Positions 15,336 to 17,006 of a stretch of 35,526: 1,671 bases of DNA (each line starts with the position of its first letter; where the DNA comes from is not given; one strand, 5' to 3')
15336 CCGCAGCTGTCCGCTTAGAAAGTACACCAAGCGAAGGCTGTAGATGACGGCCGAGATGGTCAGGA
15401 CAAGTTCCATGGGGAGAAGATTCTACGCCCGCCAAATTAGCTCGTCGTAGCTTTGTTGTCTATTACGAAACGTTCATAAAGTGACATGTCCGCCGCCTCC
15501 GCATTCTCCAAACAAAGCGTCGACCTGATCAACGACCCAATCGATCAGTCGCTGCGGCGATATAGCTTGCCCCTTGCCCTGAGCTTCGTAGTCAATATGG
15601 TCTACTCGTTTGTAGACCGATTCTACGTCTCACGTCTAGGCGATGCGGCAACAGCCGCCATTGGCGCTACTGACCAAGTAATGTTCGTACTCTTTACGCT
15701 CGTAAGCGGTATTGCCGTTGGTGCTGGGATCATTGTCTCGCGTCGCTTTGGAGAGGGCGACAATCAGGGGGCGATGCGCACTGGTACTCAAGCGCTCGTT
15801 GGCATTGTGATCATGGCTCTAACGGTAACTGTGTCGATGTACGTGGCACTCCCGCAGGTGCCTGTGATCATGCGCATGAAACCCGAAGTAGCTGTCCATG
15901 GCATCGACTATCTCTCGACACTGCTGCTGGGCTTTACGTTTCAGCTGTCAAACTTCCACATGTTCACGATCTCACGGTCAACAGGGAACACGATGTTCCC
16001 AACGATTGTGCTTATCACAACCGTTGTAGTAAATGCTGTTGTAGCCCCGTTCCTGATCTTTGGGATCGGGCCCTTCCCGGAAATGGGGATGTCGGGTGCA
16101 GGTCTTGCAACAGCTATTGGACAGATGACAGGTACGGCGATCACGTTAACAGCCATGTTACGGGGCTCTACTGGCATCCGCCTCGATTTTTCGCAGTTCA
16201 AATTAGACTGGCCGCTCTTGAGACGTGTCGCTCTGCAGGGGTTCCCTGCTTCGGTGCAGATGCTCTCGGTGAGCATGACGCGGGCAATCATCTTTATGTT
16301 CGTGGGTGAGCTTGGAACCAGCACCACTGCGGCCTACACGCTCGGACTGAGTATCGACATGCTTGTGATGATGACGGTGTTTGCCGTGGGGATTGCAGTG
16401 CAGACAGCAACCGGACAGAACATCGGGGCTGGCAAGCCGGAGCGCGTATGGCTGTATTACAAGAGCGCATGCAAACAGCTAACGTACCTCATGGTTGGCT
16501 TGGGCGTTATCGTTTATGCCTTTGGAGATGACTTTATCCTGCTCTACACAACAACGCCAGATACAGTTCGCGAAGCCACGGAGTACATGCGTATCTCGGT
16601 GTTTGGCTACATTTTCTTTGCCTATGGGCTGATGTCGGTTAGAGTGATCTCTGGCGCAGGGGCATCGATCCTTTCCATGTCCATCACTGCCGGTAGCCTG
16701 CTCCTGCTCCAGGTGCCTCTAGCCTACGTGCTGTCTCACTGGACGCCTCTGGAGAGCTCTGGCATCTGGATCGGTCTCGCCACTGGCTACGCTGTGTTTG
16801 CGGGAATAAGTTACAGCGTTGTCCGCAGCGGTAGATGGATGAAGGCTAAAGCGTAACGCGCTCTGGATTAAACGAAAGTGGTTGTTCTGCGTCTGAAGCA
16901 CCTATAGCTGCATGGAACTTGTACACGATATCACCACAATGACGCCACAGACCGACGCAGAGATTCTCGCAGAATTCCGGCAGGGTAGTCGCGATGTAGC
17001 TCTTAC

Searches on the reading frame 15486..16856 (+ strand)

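Call 49: search_protein_families(library=pfam, proteins=[window:15486-16856:+], max_evalue=0.001)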
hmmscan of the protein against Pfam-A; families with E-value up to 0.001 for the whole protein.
window:15486-16856:+ (456 aa): 1 family
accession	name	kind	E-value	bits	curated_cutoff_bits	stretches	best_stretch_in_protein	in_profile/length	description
PF01554.23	MatE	-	4.2e-47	160.3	24.9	2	254-415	1-161/161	MatE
